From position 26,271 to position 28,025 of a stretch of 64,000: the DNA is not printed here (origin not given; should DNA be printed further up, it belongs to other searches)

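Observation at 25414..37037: Tight operon: giant NAD-GDH, oversized Orn/Lys-type decarboxylase, ATP-grasp ligase and Ntn/C45 acyltransferase-hydrolase, with a divergent LysR regulator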

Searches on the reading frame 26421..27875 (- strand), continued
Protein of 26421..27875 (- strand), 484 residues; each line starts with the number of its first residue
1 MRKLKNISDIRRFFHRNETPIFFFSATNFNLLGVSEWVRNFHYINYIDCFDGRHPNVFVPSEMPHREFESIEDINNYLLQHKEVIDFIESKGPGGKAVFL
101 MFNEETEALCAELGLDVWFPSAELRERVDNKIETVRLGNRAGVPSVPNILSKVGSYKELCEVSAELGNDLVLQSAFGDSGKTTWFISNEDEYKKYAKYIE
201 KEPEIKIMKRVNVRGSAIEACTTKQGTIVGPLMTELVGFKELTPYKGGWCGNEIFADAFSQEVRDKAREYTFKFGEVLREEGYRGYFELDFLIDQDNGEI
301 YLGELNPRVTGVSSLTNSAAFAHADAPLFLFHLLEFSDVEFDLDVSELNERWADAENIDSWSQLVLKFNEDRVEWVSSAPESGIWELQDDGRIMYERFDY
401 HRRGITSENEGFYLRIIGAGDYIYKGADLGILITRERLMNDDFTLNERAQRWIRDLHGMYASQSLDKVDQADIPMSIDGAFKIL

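Call 81: get_annotated_region(hit=H6, flank=10000)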
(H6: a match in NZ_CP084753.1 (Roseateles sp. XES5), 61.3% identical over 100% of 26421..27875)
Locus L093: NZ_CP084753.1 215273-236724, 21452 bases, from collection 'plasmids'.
description: UNVERIFIED_ORG: Roseateles sp. XES5 plasmid unnamed1, complete sequence
organism: Roseateles sp. XES5 (NCBI taxid 2877940)
taxonomy: Bacteria; Pseudomonadota; Betaproteobacteria; Burkholderiales; Sphaerotilaceae; Roseateles; Roseateles sp. XES5
host: -; source: Xenopus laevis,bacterial culture,swab of adult female 2 skin; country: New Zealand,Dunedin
typing (MOB-suite, as given by PLSDB): non-mobilizable
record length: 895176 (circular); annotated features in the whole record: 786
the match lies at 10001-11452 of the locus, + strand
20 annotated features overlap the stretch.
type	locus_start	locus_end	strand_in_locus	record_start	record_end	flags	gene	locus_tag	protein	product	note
CDS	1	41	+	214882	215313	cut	-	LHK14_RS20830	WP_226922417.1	hypothetical protein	-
CDS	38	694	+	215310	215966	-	-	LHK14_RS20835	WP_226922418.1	lysophospholipid acyltransferase family protein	-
CDS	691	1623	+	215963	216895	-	-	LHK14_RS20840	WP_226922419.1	phosphatidate cytidylyltransferase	-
CDS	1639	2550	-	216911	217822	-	-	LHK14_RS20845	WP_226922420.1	carbon-nitrogen hydrolase family protein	-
CDS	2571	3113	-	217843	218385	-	-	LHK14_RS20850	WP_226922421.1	Lrp/AsnC family transcriptional regulator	-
CDS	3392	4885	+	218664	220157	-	-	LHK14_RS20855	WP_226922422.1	amino acid permease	GO:0055085 - transmembrane transport [Evidence IEA]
CDS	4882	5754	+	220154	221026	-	-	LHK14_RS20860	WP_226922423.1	universal stress protein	-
CDS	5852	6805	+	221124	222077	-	speB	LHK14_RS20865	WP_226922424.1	agmatinase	GO:0008295 - spermidine biosynthetic process [Evidence IEA]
CDS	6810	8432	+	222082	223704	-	-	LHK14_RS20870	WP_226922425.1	5-guanidino-2-oxopentanoate decarboxylase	-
CDS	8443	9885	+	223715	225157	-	-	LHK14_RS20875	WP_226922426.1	aldehyde dehydrogenase family protein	-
CDS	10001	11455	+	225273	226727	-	-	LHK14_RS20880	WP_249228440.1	biotin carboxylase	-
CDS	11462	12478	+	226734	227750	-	-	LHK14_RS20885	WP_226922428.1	C45 family peptidase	-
CDS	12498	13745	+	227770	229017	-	-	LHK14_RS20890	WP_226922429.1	D-amino acid dehydrogenase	GO:0055130 - D-alanine catabolic process [Evidence IEA]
CDS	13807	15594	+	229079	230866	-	-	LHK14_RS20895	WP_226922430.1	alanine racemase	-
CDS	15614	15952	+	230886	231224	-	-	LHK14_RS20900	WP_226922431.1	RidA family protein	-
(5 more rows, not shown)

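Call 85: search_protein_families(library=pfam, proteins=[L091:224-1810:+, L091:1881-3230:+, L091:3227-3853:+, L091:3866-5488:+, L091:5531-6550:+, L091:6547-7386:+, L091:7396-9048:+, L091:12582-14189:+, L091:15598-17163:-, L091:17859-19163:-], max_evalue=0.00001)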
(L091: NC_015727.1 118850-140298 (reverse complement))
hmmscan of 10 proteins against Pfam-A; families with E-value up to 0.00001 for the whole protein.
L091:224-1810:+ (528 aa): 1 family
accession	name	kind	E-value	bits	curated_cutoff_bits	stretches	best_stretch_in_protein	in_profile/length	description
PF00171.27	Aldedh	-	7.3e-169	562.6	23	1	61-521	5-460/461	Aldehyde dehydrogenase family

L091:1881-3230:+ (449 aa): 2 families
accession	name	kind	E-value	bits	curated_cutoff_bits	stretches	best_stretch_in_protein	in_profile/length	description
PF07690.21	MFS_1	-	4.6e-37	128.2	33.4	2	37-389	2-346/347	Major Facilitator Superfamily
PF00083.30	Sugar_tr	-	4.4e-36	125.2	22.3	2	22-230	4-205/452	Sugar (and other) transporter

L091:3227-3853:+ (208 aa): 1 family
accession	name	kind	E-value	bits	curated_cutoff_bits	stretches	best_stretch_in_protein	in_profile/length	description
PF03737.21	RraA-like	-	1.1e-33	117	24.5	1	30-167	17-151/152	Aldolase/RraA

L091:3866-5488:+ (540 aa): 1 family
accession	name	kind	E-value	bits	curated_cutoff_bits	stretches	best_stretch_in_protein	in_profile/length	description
PF00496.27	SBP_bac_5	-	9.5e-91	305.1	32.4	1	89-451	1-365/368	Bacterial extracellular solute-binding proteins, family 5 Middle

L091:5531-6550:+ (339 aa): 2 families
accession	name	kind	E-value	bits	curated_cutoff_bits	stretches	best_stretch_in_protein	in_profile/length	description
PF00528.27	BPD_transp_1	-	4.1e-43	147.7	26.4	1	123-331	1-182/184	Binding-protein-dependent transport system inner membrane component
PF19300.4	BPD_transp_1_N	-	2.3e-14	54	23.8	1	10-111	2-113/114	Binding-prot-dependent transport system membrane comp, N-term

L091:6547-7386:+ (279 aa): 1 family
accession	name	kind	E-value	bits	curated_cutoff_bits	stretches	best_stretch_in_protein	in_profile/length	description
PF00528.27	BPD_transp_1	-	2.1e-27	96.5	26.4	1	93-276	1-184/184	Binding-protein-dependent transport system inner membrane component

L091:7396-9048:+ (550 aa): 7 families
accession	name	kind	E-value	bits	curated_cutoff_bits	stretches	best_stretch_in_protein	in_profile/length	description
PF00005.33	ABC_tran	-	1.9e-62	210.3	25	2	307-456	1-135/137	ABC transporter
PF08352.17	oligo_HPY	-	3.2e-15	56.7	27.1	1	241-280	1-41/65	Oligopeptide/dipeptide transporter, C-terminal region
PF02463.25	SMC_N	-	2e-09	37.7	40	0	161-235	136-212/220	RecF/RecN/SMC N terminal domain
PF13304.12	AAA_21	-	4.2e-09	37.3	27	0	170-222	248-300/304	AAA domain, putative AbiEii toxin, Type IV TA system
PF13401.12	AAA_22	-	3.1e-07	31.2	27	0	42-218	6-121/130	AAA domain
PF13555.12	AAA_29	-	1.5e-06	28.3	27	0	310-333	15-38/61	P-loop containing region of AAA domain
PF13191.12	AAA_16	-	9.4e-06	26.7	32.6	0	314-384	19-75/167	AAA ATPase domain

L091:12582-14189:+ (535 aa): 2 families
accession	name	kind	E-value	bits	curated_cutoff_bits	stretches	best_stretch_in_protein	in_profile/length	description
PF00155.27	Aminotran_1_2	-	1.8e-27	96.9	19.7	1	170-465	34-338/361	Aminotransferase class I and II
PF00392.27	GntR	-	7.2e-15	54.8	27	1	30-91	3-64/64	Bacterial regulatory proteins, gntR family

L091:15598-17163:- (521 aa): 3 families
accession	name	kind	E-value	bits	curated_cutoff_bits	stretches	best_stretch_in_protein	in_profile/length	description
PF00005.33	ABC_tran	-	4.2e-34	118.5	25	1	285-445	1-137/137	ABC transporter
PF13304.12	AAA_21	-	1.8e-12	48.4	27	1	413-475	234-299/304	AAA domain, putative AbiEii toxin, Type IV TA system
PF02463.25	SMC_N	-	3e-06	27.3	40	0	414-485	134-208/220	RecF/RecN/SMC N terminal domain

L091:17859-19163:- (434 aa): 1 family
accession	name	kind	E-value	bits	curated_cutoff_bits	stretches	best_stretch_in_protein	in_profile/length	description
PF01266.30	DAO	-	8.2e-63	213.5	27.9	1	23-415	1-353/353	FAD dependent oxidoreductase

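Call 88: search_protein_representatives(protein=window:26421-27875:-)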
Query: 484 residues. Proteins with E-value up to 0.001 (for the whole library): 2442; up to 1e-10: 1447; up to 1e-30: 363. The best 150 are listed.
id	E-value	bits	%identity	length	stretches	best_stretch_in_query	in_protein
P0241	2.3e-201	686.0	61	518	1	2-483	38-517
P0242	2.4e-164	564.0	55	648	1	3-464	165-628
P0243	1.2e-157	541.9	51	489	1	4-463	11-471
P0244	3.0e-139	481.2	48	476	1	4-461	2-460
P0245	2.1e-137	475.1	50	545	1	3-442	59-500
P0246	3.8e-135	467.7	46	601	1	2-467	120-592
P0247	1.2e-134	466.1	45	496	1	1-463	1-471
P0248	2.5e-134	465.0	46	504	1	2-475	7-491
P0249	8.7e-128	443.4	45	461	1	3-455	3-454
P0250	1.1e-125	436.5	45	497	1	2-460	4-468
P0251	2.0e-120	419.1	45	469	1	2-459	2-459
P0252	4.1e-118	411.5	41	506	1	6-474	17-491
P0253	7.4e-118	410.6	50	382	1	4-370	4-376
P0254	1.5e-117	409.6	72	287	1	20-265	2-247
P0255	5.2e-117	407.9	43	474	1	4-461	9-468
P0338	1.7e-66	241.2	30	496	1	9-470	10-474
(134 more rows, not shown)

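Call 89: find_homologous_proteins(query=P0338, max_evalue=1e-20)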
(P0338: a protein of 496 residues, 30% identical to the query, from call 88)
Query P0338 (496 aa): 10 proteins with E <= 1e-20 among 8000 candidates.
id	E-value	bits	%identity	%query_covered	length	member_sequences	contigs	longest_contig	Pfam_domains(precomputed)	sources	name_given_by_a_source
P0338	0.0e+0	1150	100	100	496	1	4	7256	PF02786.23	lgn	-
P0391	8.5e-202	690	64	100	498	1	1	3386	PF02786.23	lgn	-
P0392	1.2e-124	435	43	98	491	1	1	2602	-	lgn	-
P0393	1.8e-124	435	44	96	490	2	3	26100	-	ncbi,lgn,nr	ncbi:MAG TPA: hypothetical protein VLZ31_00600 [Microbacteriaceae bacterium]|nr:hypothetical protein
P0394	1.6e-122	428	42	98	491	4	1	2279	-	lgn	-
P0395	1.0e-119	419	42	97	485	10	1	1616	-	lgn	-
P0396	4.7e-117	410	43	99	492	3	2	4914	-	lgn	-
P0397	4.3e-113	397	42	95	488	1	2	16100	-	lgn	-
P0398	1.7e-70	257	33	92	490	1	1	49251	-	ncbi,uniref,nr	ncbi:biotin carboxylase [Mangrovicoccus sp. HB161399]|uniref:biotin carboxylase n=1 Tax=Mangrovicocc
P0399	2.2e-57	213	31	80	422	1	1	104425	-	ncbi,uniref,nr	ncbi:biotin carboxylase [uncultured Ruegeria sp.]|uniref:biotin carboxylase n=1 Tax=uncultured Ruege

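Call 90: find_encoding_contigs(protein=P0393, flank=8000, max_places=2)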
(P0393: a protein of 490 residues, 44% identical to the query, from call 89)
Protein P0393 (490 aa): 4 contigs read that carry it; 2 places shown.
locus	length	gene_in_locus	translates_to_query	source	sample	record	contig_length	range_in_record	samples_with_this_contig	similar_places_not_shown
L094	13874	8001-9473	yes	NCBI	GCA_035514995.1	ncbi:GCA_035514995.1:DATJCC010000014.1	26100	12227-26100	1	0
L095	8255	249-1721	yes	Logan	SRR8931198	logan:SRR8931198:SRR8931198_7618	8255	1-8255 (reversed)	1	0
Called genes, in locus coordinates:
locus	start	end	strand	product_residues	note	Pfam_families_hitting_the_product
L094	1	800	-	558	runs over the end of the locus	PF00753:Lactamase_B, PF12706:Lactamase_B_2, PF22505:RNase_J_b_CASP, PF07521:RMMBL, PF17770:RNase_J_C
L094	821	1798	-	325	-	PF00701:DHDPS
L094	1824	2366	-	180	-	PF00186:DHFR_1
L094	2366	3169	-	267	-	PF00303:Thymidylat_synt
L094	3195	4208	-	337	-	PF01594:AI-2E_transport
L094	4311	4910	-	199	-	-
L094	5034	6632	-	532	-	PF00324:AA_permease, PF13520:AA_permease_2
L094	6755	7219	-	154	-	-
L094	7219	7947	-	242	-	PF01113:DapB_N, PF05173:DapB_C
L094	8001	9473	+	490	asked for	-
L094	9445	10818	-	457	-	PF00675:Peptidase_M16, PF05193:Peptidase_M16_C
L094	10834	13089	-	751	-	PF01138:RNase_PH, PF03725:RNase_PH_C (faint), PF03726:PNPase, PF01138:RNase_PH, PF00013:KH_1, PF00575:S1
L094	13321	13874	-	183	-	PF19304:PGDH_inter, PF01842:ACT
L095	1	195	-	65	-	?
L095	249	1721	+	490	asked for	-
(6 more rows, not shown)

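Call 91: find_encoding_contigs(protein=P0338, flank=8000, max_places=2)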
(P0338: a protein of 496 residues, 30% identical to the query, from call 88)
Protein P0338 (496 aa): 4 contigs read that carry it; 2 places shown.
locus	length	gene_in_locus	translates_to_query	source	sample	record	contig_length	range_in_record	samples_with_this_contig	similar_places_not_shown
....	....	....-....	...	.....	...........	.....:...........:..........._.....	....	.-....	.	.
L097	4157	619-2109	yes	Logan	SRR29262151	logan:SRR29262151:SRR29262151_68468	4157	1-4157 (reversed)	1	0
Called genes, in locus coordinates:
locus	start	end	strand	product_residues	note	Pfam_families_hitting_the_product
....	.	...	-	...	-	?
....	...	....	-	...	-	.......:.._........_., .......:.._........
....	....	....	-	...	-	-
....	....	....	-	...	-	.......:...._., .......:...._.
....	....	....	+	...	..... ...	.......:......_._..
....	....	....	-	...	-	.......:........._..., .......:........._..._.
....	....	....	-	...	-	?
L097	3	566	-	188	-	?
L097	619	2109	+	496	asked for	PF02786:CPSase_L_D2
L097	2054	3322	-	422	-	PF00675:Peptidase_M16, PF05193:Peptidase_M16_C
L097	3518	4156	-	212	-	?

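Call 92: find_encoding_contigs(protein=P0397, flank=8000, max_places=2)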
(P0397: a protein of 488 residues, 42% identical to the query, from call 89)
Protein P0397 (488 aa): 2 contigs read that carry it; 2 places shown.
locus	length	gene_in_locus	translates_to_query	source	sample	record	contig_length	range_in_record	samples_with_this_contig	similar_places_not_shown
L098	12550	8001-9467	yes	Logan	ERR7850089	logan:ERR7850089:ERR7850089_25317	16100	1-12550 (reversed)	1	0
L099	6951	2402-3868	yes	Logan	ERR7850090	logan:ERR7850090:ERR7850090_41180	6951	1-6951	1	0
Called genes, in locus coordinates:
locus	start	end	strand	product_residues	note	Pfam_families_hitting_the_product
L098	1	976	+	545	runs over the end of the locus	PF03023:MurJ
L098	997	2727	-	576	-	PF00753:Lactamase_B, PF12706:Lactamase_B_2, PF22505:RNase_J_b_CASP, PF07521:RMMBL, PF17770:RNase_J_C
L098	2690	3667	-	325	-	PF00701:DHDPS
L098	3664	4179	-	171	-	PF00186:DHFR_1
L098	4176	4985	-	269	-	PF00303:Thymidylat_synt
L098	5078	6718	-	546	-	PF00324:AA_permease, PF13520:AA_permease_2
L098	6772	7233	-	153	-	-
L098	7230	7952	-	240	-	PF01113:DapB_N, PF05173:DapB_C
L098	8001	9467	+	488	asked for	-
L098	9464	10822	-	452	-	PF00675:Peptidase_M16, PF05193:Peptidase_M16_C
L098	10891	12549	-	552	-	?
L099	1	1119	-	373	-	?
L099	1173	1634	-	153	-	-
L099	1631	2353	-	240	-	PF01113:DapB_N, PF05173:DapB_C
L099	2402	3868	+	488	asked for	-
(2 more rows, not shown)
